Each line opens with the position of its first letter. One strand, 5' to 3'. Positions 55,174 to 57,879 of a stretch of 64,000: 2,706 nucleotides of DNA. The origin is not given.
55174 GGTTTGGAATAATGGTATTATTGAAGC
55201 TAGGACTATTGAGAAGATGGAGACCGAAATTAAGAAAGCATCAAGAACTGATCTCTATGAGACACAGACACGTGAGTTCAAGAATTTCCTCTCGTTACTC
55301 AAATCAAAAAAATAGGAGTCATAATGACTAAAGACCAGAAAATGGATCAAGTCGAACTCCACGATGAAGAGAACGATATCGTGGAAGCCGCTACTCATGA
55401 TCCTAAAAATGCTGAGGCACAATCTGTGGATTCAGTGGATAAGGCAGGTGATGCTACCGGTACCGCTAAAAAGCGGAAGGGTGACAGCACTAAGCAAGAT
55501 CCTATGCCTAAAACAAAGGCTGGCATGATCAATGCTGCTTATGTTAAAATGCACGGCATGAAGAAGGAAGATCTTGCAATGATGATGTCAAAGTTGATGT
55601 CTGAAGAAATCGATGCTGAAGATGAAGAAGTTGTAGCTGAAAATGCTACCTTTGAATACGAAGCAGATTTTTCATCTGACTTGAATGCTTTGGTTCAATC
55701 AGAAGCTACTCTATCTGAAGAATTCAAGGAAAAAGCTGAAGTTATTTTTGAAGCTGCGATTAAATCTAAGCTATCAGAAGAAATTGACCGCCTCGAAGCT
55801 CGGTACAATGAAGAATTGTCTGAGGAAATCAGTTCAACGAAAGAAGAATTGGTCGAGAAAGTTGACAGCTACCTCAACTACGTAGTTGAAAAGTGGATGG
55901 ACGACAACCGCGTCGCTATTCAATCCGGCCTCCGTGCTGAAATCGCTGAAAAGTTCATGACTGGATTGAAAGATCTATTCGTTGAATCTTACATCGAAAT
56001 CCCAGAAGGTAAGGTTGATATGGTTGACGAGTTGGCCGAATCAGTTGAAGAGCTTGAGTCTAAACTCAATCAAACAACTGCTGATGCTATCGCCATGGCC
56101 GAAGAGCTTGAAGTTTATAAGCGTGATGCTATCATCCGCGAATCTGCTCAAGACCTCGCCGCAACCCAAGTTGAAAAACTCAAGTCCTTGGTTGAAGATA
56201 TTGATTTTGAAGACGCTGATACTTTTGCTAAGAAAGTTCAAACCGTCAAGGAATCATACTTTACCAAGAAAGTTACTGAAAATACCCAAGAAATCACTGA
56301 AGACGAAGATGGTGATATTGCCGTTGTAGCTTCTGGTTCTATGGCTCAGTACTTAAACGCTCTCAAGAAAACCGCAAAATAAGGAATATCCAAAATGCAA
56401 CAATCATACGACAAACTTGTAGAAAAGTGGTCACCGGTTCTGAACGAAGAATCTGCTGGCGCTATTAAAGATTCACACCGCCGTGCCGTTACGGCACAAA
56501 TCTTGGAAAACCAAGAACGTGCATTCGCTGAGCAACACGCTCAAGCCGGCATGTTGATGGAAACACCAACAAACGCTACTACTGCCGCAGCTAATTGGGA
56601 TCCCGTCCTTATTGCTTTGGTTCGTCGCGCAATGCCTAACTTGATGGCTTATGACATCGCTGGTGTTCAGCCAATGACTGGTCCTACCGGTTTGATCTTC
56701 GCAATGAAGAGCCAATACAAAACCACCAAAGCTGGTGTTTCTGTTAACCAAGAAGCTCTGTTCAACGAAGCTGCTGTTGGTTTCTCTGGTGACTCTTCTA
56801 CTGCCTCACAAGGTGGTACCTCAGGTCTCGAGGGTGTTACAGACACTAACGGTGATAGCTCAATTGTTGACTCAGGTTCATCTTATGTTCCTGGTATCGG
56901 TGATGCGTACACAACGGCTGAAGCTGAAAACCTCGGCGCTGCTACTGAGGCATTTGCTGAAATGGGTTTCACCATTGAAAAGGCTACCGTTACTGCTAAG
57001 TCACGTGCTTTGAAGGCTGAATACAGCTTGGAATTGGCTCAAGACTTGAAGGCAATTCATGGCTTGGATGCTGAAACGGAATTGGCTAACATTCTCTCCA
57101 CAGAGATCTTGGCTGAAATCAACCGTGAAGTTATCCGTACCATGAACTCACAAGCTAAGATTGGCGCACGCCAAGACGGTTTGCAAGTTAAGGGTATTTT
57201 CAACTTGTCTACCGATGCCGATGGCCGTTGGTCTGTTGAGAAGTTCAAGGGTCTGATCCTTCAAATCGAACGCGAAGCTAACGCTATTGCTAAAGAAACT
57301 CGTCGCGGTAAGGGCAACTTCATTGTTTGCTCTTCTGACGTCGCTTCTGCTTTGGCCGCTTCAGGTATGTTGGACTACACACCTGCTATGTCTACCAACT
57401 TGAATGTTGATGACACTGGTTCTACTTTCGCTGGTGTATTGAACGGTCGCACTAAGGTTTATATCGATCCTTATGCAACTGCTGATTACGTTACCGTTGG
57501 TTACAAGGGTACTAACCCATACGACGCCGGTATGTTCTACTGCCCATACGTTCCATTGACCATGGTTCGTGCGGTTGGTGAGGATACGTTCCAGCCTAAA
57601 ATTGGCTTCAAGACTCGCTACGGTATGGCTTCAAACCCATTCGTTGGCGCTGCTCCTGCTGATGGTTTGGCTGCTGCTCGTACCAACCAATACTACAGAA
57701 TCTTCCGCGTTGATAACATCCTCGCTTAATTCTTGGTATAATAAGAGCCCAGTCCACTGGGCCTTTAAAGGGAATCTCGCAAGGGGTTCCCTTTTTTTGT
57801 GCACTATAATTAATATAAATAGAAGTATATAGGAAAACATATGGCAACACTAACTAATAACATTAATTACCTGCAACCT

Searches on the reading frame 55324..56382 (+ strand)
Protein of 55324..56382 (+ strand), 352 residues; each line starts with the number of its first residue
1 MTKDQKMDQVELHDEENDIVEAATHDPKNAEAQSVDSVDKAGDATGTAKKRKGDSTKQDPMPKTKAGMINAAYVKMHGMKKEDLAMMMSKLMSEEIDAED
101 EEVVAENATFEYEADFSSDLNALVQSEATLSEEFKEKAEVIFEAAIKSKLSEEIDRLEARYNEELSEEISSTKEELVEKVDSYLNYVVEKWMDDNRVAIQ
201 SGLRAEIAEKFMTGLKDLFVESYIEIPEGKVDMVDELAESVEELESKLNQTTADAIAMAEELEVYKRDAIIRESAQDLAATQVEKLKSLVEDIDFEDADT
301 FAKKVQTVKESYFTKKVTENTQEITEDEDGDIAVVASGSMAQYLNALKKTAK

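Call 11: search_protein_families(library=phrogs, proteins=[window:55324-56382:+], max_evalue=0.00001)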
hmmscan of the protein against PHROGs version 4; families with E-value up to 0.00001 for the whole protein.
window:55324-56382:+ (352 aa): 1 family
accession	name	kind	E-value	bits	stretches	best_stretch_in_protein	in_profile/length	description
phrog_237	-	head and packaging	2.4e-81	275.2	1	3-352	5-364/364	head scaffolding protein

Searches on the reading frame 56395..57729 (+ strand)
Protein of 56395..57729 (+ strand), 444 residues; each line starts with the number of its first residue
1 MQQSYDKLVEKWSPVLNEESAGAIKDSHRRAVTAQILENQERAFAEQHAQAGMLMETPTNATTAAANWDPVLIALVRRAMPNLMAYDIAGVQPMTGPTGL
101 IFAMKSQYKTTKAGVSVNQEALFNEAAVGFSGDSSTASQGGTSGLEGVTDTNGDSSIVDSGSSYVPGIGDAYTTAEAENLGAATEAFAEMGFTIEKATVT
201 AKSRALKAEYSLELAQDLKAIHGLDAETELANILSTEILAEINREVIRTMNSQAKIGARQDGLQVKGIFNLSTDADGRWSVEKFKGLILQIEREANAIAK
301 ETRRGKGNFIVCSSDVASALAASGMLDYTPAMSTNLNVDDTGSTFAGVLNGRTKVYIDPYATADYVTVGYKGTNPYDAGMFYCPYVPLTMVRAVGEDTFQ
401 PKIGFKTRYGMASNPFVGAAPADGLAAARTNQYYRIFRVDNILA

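Call 11: search_protein_families(library=phrogs, proteins=[window:56395-57729:+], max_evalue=0.00001)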
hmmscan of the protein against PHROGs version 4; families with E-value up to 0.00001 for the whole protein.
window:56395-57729:+ (444 aa): 1 family
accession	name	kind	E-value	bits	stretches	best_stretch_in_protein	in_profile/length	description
phrog_138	-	head and packaging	1.8e-162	542.4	1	5-442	3-443/444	major head protein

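Call 45: search_dna_similar(query=window:56395-57729:+, collection=phages, mode=protein, max_rows=25)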
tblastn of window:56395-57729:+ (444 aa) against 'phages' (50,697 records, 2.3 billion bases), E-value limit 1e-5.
Records with a match: 2594; places in all: 4082; records where one place covers at least 80% of the query: 2082.
Best place of each record, by identity: 60-80% 10; <60% 2584.
By first word of the organism name: Escherichia 671; Synechococcus 389; Klebsiella 332; Salmonella 203; Vibrio 136; Shigella 89; Aeromonas 86; Acinetobacter 71; Cyanophage 61; Enterobacter 58; and 61 more.
By host as written in the record: - 467; Escherichia coli 282; Klebsiella pneumoniae 115; Synechococcus 107; Escherichia coli O157:H7 39; Synechococcus sp. 38; Salmonella enterica 29; Synechococcus sp. WH7803 28; and 575 more.
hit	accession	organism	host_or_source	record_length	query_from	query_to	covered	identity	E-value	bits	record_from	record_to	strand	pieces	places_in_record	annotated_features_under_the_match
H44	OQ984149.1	Phage C48C1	-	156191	1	444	100%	67.0%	0e+0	583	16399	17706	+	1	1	major head protein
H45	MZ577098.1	Methylophilales phage Melnitz-3 EXVC039M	Methylophilales_sp._H5P1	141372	6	443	99%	61.1%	2e-155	493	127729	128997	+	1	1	major capsid protein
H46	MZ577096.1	Methylophilales phage Melnitz-2 EXVC040M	Methylophilales_sp._H5P1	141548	6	443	99%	61.1%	2e-155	493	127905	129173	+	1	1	major capsid protein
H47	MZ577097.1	Methylophilales phage Melnitz EXVC044M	Methylophilales_sp._H5P1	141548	6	443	99%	61.1%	2e-155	493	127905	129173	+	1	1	major capsid protein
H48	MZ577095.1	Methylophilales phage Melnitz-1 EXVC043M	Methylophilales_sp._H5P1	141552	6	443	99%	61.1%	2e-155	493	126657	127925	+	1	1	hypothetical protein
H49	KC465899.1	Pelagibacter phage HTVC008M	Candidatus Pelagibacter ubique HTCC1062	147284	8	443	98%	61.0%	9e-161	508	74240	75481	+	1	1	major capsid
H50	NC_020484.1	Pelagibacter phage HTVC008M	Candidatus Pelagibacter ubique HTCC1062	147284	8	443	98%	61.0%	9e-161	508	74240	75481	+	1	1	major head protein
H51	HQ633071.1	Synechococcus phage S-SKS1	Synechococcus sp. WH7803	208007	6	443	99%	60.4%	1e-158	501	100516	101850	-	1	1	major capsid protein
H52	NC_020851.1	Synechococcus phage S-SKS1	Synechococcus sp. WH7803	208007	6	443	99%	60.4%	1e-158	501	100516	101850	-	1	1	major head protein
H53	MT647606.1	Pelagibacter phage Mosig EXVC030M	Candidatus Pelagibacter ubique HTCC1062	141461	10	443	98%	60.2%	3e-156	495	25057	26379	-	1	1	putative major capsid protein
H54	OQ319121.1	Synechococcus phage S-BM3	Synechococcus sp. WH 7803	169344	6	443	99%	59.6%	9e-157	496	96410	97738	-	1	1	precursor of major head subunit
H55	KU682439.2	Stenotrophomonas phage vB_SmaS-DLP_6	Stenotrophomonas maltophilia D1571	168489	6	443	99%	59.3%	3e-153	486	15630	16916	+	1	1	precursor of major head subunit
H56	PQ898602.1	Synechococcus phage S-SCSM2R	Synechococcus sp. WH7803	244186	1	443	100%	57.9%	2e-156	496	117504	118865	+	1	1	major capsid protein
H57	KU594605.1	Cyanophage S-RIM50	Synechococcus sp.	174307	2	443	100%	57.2%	2e-151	481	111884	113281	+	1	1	major capsid protein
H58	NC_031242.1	Cyanophage S-RIM50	Synechococcus sp.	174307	2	443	100%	57.2%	2e-151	481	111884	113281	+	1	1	major capsid protein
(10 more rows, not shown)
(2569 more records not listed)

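Call 46: get_annotated_region(hit=H44, flank=500)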
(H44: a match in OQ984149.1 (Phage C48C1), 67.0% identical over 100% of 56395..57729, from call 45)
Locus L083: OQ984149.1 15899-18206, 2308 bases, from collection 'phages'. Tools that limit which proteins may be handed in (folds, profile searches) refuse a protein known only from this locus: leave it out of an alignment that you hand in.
description: Phage C48C1, complete genome.
organism: Phage C48C1 (NCBI taxid 3053735)
taxonomy: Viruses; Duplodnaviria; Heunggongvirae; Uroviricota; Caudoviricetes; Kyanoviridae
host: -; source: -; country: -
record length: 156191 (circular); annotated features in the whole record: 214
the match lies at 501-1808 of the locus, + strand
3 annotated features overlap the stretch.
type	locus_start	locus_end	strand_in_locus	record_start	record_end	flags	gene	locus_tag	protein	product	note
CDS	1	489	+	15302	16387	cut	-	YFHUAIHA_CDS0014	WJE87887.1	head scaffolding protein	-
CDS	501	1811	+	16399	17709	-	-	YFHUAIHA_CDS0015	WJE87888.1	major head protein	-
CDS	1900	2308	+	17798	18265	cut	-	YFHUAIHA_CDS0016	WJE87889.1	tail tube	-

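Call 47: get_annotated_region(hit=H47, flank=500)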
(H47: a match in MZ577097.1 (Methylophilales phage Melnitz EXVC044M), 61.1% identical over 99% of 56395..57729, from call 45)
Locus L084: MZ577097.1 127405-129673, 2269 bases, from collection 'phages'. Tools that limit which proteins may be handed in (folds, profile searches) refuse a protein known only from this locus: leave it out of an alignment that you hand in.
description: Methylophilales phage Melnitz EXVC044M, complete genome.
organism: Methylophilales phage Melnitz EXVC044M (NCBI taxid 2832338)
taxonomy: Viruses; Duplodnaviria; Heunggongvirae; Uroviricota; Caudoviricetes; Kyanoviridae
host: Methylophilales_sp._H5P1; source: -; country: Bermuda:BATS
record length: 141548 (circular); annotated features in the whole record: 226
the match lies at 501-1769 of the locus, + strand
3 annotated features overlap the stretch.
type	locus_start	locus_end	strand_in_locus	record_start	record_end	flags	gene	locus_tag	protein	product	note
CDS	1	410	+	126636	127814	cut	-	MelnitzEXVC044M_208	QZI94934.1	prohead core protein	-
CDS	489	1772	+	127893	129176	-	-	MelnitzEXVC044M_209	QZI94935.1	major capsid protein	major capsid protein gp23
CDS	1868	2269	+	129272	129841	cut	-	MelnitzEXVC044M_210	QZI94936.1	hypothetical protein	-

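Call 48: get_annotated_region(hit=H49, flank=500)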
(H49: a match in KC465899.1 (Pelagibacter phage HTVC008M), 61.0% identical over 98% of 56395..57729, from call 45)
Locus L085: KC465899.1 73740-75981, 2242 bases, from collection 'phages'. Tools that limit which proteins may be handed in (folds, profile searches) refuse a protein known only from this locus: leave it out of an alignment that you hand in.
description: Pelagibacter phage HTVC008M, complete genome.
organism: Pelagibacter phage HTVC008M (NCBI taxid 1283076)
taxonomy: Viruses; Duplodnaviria; Heunggongvirae; Uroviricota; Caudoviricetes; Kyanoviridae
host: Candidatus Pelagibacter ubique HTCC1062; source: -; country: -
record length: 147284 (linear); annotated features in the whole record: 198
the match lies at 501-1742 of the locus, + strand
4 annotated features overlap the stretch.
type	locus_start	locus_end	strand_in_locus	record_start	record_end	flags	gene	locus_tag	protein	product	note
CDS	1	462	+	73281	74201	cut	-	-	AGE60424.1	prohead core protein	-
CDS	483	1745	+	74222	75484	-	-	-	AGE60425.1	major capsid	-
CDS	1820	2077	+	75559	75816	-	-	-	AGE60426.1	hypothetical protein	-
CDS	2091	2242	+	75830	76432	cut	-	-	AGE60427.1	tail completion protein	-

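Call 49: get_annotated_region(hit=H53, flank=500)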
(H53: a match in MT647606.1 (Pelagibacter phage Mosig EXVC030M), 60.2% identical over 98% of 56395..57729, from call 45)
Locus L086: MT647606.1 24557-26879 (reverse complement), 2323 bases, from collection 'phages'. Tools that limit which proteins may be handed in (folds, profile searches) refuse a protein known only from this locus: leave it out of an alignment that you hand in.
description: Pelagibacter phage Mosig EXVC030M, complete genome.
organism: Pelagibacter phage Mosig EXVC030M (NCBI taxid 2759214)
taxonomy: Viruses; Duplodnaviria; Heunggongvirae; Uroviricota; Caudoviricetes; Kyanoviridae
host: Candidatus Pelagibacter ubique HTCC1062; source: oxygen minimum zone; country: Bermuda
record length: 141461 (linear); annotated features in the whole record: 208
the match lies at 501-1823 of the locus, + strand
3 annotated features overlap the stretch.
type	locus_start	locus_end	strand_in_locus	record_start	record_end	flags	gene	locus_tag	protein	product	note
CDS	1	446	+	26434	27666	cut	-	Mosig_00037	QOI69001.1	putative prohead core protein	-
CDS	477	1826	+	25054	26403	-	-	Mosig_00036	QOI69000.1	putative major capsid protein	-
CDS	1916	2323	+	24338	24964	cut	-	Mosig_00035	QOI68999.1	putative tail tube protein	-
